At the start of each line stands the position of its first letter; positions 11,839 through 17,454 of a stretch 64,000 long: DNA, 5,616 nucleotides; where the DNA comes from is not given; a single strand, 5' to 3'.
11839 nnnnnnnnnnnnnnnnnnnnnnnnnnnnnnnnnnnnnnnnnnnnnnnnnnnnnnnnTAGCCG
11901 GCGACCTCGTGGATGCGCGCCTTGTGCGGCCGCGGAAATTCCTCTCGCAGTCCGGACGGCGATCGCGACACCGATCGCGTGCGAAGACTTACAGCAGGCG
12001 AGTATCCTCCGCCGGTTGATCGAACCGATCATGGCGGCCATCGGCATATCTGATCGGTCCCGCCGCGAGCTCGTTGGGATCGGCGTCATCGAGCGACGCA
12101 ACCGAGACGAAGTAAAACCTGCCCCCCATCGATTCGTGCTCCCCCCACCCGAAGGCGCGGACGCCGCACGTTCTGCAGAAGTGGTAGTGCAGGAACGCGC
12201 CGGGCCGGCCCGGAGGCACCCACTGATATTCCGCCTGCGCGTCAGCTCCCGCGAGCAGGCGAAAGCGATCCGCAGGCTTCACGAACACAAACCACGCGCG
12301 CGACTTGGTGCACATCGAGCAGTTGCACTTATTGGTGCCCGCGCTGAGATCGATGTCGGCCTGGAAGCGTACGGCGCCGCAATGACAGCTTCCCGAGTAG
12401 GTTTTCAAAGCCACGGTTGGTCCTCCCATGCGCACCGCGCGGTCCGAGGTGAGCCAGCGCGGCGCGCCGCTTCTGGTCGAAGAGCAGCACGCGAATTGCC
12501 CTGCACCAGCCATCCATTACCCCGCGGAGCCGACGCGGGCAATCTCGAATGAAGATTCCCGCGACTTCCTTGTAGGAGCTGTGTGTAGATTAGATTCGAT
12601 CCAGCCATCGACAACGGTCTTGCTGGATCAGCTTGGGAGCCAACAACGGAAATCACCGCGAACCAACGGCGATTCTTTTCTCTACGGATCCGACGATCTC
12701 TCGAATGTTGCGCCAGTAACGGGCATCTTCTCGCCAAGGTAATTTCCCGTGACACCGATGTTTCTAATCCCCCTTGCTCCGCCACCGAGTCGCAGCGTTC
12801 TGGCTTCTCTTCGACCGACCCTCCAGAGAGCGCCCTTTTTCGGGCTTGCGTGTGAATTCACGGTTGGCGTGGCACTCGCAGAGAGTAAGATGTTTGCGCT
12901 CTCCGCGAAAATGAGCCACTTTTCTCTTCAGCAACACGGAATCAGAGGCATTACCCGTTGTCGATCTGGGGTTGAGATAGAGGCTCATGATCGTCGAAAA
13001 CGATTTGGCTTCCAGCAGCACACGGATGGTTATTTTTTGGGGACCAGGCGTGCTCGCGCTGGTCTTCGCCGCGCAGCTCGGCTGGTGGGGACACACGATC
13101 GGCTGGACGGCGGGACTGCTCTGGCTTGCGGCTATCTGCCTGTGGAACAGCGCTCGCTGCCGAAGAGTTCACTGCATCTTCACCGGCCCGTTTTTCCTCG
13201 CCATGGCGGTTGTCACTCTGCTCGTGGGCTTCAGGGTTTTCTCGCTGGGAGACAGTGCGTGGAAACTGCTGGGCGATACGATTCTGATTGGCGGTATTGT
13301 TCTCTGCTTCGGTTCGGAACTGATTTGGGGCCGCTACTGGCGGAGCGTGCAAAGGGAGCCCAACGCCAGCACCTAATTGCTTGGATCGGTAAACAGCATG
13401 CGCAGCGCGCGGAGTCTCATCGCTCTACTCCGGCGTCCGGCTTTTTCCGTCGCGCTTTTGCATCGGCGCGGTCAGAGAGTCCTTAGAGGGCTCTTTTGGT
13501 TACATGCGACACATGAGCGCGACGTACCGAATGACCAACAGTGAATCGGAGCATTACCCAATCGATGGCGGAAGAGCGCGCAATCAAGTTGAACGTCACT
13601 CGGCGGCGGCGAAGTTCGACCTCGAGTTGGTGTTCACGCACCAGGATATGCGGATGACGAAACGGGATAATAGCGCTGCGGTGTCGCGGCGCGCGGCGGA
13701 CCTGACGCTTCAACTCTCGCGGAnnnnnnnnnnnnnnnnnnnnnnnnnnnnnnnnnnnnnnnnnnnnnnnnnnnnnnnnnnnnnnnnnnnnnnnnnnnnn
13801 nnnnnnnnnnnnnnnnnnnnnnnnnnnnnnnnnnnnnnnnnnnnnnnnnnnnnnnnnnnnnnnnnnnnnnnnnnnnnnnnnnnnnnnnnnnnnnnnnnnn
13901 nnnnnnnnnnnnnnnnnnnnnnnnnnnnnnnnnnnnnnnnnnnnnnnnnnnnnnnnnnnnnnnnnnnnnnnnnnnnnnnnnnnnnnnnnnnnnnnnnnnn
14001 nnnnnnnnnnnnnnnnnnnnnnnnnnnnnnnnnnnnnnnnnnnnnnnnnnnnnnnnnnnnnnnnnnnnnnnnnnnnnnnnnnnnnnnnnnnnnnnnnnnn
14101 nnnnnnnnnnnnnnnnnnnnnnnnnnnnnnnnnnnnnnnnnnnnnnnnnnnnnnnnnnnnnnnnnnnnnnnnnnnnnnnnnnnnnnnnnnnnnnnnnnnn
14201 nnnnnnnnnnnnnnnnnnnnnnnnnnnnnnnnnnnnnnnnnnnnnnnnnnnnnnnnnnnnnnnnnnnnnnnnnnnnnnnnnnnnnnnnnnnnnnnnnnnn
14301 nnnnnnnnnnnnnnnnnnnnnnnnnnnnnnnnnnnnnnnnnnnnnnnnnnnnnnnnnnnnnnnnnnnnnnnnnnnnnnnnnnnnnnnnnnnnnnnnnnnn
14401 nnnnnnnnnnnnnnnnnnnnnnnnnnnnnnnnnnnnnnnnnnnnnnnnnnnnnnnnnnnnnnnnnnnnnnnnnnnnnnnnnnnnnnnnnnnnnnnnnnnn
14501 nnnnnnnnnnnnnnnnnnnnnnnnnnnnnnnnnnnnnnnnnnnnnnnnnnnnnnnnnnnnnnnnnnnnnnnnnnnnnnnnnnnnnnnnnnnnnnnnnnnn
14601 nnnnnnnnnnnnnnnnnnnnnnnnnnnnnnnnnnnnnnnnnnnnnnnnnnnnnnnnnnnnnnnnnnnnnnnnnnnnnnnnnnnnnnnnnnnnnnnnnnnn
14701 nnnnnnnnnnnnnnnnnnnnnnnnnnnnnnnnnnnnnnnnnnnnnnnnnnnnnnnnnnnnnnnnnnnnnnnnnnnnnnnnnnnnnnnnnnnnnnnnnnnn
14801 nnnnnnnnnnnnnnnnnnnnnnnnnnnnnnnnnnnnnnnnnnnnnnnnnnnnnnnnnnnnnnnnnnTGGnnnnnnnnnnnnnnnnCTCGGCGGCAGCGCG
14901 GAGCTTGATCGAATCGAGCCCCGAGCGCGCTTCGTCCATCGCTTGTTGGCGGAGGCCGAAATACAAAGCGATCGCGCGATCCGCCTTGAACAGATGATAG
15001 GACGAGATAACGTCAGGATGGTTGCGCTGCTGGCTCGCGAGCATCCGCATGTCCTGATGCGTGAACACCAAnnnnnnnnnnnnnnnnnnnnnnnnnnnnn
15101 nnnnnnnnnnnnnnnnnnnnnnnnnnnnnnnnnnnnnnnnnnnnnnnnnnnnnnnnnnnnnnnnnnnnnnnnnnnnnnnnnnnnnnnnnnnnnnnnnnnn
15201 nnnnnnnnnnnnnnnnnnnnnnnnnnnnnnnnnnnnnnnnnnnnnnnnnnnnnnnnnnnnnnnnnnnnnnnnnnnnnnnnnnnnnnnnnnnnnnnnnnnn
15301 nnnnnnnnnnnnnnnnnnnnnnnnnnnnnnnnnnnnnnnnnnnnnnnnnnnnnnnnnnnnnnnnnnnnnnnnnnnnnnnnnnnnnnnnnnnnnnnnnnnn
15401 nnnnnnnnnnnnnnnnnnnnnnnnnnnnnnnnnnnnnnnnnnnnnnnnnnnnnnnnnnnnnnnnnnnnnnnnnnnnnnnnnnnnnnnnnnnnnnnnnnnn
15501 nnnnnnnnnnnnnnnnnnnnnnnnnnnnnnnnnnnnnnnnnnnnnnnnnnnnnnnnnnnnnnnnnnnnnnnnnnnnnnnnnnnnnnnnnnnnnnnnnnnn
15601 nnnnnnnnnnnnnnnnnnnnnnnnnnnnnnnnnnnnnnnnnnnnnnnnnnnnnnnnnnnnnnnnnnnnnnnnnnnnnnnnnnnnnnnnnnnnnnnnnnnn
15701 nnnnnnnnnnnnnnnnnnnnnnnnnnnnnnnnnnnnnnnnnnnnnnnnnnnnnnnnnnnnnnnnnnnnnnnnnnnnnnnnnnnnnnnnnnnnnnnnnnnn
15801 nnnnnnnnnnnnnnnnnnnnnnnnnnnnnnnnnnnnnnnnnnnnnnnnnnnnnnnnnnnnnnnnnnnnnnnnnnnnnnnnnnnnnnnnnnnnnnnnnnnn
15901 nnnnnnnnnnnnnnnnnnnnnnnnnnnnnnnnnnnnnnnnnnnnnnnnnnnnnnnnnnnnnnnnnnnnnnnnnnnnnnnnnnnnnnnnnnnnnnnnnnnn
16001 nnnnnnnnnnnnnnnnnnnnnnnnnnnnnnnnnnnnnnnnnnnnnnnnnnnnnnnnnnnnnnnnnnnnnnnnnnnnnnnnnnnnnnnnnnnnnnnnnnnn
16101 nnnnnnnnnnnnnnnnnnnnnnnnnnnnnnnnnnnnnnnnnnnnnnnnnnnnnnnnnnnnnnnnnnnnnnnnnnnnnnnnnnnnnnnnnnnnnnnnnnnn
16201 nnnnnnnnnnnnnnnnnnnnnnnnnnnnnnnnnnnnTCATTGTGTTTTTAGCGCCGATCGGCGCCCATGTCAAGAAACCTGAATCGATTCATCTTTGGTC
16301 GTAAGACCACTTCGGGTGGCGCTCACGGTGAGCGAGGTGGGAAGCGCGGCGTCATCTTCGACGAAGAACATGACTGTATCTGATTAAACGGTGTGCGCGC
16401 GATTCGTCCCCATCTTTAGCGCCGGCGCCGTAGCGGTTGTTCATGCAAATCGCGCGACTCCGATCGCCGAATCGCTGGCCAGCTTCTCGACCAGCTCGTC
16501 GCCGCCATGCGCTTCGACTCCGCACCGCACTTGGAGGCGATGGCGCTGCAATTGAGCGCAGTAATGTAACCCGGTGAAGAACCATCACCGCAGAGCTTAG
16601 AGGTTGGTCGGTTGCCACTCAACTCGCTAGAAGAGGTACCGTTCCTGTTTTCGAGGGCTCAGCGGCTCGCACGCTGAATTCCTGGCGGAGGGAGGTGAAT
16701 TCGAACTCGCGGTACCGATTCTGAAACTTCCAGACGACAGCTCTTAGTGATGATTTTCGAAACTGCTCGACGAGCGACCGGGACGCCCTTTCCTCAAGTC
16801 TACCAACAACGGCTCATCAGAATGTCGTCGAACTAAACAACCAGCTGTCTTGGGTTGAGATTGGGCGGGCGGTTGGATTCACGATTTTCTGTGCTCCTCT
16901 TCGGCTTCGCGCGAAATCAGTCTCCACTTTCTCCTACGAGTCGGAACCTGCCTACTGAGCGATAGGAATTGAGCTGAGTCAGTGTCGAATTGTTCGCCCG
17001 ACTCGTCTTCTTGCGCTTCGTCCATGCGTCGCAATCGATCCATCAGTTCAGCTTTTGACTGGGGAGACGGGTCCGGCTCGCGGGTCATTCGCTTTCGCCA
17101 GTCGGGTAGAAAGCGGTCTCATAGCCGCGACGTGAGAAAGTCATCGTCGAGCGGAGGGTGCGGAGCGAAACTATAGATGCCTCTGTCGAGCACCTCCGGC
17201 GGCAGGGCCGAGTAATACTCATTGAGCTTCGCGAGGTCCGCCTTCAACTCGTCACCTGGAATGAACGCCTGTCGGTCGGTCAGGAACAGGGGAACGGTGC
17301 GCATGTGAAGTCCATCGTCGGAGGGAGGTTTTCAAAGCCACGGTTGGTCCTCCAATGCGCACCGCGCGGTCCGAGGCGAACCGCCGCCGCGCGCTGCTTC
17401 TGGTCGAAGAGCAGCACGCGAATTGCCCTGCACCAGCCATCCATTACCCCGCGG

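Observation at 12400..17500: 150-bp direct repeats 4.9 kb apart, identical except for a 20-nt hypervariable patch, bracketing the most decayed part of the window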

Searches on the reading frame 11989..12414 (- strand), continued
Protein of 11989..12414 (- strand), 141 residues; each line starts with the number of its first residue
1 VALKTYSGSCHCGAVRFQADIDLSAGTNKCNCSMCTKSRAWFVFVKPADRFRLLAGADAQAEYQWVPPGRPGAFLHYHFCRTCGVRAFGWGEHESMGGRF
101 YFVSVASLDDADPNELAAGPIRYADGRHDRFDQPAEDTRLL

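Call 40: find_encoding_contigs(protein=P0142, flank=5000, max_places=4)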
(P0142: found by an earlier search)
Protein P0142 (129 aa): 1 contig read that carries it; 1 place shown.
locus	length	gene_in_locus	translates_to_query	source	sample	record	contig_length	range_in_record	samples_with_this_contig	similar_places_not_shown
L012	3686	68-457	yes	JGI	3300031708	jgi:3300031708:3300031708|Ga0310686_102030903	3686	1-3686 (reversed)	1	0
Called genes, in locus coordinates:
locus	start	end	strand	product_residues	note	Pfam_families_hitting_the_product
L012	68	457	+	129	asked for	-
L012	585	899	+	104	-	-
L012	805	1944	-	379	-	PF12704:MacB_PCD (weak), PF02687:FtsX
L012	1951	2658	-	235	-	PF00355:Rieske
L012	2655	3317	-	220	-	PF00440:TetR_N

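Call 43: find_encoding_contigs(protein=window:11989-12414:-, flank=10000, max_places=6)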
Protein window:11989-12414:- (141 aa): 1 contig read that carries it; 1 place shown.
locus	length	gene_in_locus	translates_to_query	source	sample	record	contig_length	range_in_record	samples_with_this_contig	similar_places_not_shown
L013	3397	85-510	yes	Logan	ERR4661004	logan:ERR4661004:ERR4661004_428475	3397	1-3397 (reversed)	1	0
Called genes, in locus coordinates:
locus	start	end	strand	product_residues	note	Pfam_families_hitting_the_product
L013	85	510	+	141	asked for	PF04828:GFA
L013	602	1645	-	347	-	PF00296:Bac_luciferase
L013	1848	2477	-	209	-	PF00691:OmpA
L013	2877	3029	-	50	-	-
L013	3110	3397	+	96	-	?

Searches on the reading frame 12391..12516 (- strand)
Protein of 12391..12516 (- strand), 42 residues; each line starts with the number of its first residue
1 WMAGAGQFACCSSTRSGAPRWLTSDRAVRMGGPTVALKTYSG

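Call 66: search_protein_families(library=pfam, proteins=[window:12391-12516:-], max_evalue=1)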
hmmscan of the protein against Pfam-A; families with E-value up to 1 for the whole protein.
seq(42 aa): 0 families

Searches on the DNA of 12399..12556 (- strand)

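Call 79: search_dna_similar(query=window:12399-12556:-, collection=phages, mode=distant, max_evalue=0.001)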
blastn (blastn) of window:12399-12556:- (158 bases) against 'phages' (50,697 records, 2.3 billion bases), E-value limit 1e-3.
No match.

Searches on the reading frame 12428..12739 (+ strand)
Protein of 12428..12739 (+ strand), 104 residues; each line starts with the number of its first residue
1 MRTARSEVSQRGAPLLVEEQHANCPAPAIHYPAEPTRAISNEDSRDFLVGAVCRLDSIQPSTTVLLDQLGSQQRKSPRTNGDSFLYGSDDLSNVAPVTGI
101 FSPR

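Call 67: search_protein_representatives(protein=window:12428-12739:+)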
Query: 104 residues. Proteins with E-value up to 0.001 (for the whole library): 1; up to 1e-10: 0; up to 1e-30: 0. The best 1 are listed.
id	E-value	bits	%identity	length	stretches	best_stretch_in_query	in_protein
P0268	5.7e-07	45.8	32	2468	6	37-99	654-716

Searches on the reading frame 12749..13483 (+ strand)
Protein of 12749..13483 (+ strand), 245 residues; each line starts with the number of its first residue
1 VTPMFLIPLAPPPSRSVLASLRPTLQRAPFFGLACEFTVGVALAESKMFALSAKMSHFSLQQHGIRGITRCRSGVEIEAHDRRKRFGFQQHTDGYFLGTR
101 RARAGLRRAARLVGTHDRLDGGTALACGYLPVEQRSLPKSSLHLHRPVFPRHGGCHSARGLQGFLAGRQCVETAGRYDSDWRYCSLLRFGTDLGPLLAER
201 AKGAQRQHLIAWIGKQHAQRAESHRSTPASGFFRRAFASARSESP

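Call 71: search_protein_families(library=pfam, proteins=[window:12749-13483:+], max_evalue=0.1)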
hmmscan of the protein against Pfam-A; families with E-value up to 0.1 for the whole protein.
window:12749-13483:+ (245 aa): 0 families

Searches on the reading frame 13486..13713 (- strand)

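Call 71: search_protein_families(library=pfam, proteins=[window:13486-13713:-], max_evalue=0.1)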
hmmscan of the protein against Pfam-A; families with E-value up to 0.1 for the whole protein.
window:13486-13713:- (76 aa): 2 families
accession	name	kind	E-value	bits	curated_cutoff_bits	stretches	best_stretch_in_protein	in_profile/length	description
PF19309.4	Frem_N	-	0.037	14.2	27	1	3-73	82-152/207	Frem protein N-terminal domain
PF03633.20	Glyco_hydro_65C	-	0.05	13.8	22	1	22-46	24-48/62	Glycosyl hydrolase family 65, C-terminal domain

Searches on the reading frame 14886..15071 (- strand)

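Call 71: search_protein_families(library=pfam, proteins=[window:14886-15071:-], max_evalue=0.1)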
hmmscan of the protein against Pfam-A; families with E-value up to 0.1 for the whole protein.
window:14886-15071:- (62 aa): 1 family
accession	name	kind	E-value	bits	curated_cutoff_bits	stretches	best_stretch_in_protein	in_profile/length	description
PF19112.6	VanA_C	-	0.027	15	23.5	1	1-37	146-183/193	Vanillate O-demethylase oxygenase C-terminal domain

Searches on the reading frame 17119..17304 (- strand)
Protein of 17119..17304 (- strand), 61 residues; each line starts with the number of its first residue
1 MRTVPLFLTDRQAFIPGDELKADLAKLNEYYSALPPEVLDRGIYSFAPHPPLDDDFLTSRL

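Call 11: search_protein_families(library=pfam, proteins=[window:17122-17304:-], max_evalue=0.01)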
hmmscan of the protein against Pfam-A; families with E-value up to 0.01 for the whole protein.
window:17122-17304:- (61 aa): 0 families

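Call 69: find_encoding_contigs(protein=window:17119-17304:-, flank=5000, max_places=6)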
Protein window:17119-17304:- (61 aa): 1 contig read that carries it; 1 place shown.
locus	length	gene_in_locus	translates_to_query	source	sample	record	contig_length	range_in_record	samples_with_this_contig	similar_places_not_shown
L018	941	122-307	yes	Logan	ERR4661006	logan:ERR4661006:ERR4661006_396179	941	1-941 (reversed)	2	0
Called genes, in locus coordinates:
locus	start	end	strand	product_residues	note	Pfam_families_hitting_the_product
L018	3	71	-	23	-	?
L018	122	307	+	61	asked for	-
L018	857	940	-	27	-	?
